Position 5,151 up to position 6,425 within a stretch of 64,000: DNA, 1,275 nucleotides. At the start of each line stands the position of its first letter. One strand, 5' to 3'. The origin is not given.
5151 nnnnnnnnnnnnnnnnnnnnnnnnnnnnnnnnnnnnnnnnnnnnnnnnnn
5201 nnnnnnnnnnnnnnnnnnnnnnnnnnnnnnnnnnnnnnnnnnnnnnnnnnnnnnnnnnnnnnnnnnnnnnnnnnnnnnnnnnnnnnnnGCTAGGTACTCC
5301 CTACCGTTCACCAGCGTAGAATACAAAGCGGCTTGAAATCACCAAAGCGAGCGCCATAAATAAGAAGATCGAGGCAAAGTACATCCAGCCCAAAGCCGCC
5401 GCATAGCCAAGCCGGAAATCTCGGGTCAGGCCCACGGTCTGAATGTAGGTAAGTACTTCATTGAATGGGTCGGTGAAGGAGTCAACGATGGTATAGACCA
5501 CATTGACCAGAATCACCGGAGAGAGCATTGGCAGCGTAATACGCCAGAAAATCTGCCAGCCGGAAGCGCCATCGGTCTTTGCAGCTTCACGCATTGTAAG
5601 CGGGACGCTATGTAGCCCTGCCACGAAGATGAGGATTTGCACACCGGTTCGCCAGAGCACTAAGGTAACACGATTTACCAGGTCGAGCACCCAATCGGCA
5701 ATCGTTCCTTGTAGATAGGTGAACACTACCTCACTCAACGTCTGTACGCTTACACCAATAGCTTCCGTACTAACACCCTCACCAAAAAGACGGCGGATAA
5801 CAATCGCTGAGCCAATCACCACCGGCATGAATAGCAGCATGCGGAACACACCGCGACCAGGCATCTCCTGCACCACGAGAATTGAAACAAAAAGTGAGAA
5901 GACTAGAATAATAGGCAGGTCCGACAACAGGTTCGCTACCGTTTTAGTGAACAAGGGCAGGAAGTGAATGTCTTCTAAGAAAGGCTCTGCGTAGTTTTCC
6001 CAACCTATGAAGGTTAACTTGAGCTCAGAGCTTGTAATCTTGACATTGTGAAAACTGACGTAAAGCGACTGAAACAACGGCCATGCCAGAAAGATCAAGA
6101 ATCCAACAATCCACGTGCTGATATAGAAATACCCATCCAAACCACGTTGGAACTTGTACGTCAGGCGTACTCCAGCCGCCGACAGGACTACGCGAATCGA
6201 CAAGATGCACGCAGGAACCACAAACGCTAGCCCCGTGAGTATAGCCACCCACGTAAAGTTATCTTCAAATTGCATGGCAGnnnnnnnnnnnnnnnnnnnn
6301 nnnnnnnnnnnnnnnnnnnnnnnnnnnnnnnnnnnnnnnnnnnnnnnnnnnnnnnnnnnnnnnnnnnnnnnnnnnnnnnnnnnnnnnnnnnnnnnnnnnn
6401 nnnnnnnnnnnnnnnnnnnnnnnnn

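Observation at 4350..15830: Seven-gene, ATPase-less operon coupling a 1036-aa CBM-fused binding protein to two ABC permease pairs, an NHL-TPR-Yip1 fusion and an 818-aa membrane-tethered unknown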

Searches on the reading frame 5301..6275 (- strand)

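Call 4: search_protein_families(library=pfam, proteins=[window:5301-6275:-], max_evalue=0.01)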
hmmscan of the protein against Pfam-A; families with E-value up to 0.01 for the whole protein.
window:5301-6275:- (324 aa): 1 family
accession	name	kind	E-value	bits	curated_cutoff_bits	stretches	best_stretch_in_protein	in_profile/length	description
PF00528.27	BPD_transp_1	-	5.1e-08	33.3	26.4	1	112-313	22-171/184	Binding-protein-dependent transport system inner membrane component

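Call 5: search_protein_families(library=ncbifam, proteins=[window:5301-6275:-], max_evalue=0.01)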
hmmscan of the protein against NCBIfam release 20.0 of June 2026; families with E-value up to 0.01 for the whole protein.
window:5301-6275:- (324 aa): 14 families
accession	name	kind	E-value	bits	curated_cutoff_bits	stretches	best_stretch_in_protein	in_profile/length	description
NF007852.0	PRK10561.1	equivalog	7.3e-14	52.3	335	1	42-271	8-231/295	sn-glycerol-3-phosphate ABC transporter permease UgpA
NF040932.1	ABC_arch_GlcU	equivalog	4.2e-08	33.1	340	1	214-276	149-211/272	glucose ABC transporter permease GlcU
NF008232.0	PRK10999.1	equivalog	4.8e-08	32.2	392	1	89-273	264-446/520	maltose ABC transporter permease MalF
TIGR00969.1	3a0106s02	subfamily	2.3e-06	27.3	240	1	119-263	73-208/272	sulfate ABC transporter permease subunit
TIGR01581.1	Mo_ABC_porter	hypoth_equivalog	9e-06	25.3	210.3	1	216-263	121-168/225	ABC transporter permease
NF006939.0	PRK09421.1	equivalog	5.1e-05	22.8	262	1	124-278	27-172/230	molybdate ABC transporter permease subunit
NF008231.0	PRK10998.1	equivalog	0.00013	21.6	261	1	216-269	174-229/296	maltose ABC transporter permease MalG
TIGR03416.1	ABC_choXWV_perm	equivalog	0.00038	20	363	1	185-266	136-218/267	choline ABC transporter permease subunit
NF040931.1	ABC_arch_GlcT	equivalog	0.00052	19.7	360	1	59-266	8-211/278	glucose ABC transporter permease GlcT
NF008208.0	PRK10971.1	equivalog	0.00083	18.9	415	1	98-268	54-210/277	sulfate/thiosulfate ABC transporter permease CysT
TIGR02141.1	modB_ABC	equivalog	0.0017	18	182.6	1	122-261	13-143/208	molybdate ABC transporter permease subunit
NF008620.0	PRK11602.1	equivalog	0.0025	17.1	442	0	110-263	67-211/291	sulfate/thiosulfate ABC transporter permease CysW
TIGR02140.1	permease_CysW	equivalog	0.0031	17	329.1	1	110-262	50-193/261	sulfate ABC transporter permease subunit CysW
NF008196.0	PRK10952.1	equivalog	0.0036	16.1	439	1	214-264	224-274/356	glycine betaine/L-proline ABC transporter permease ProW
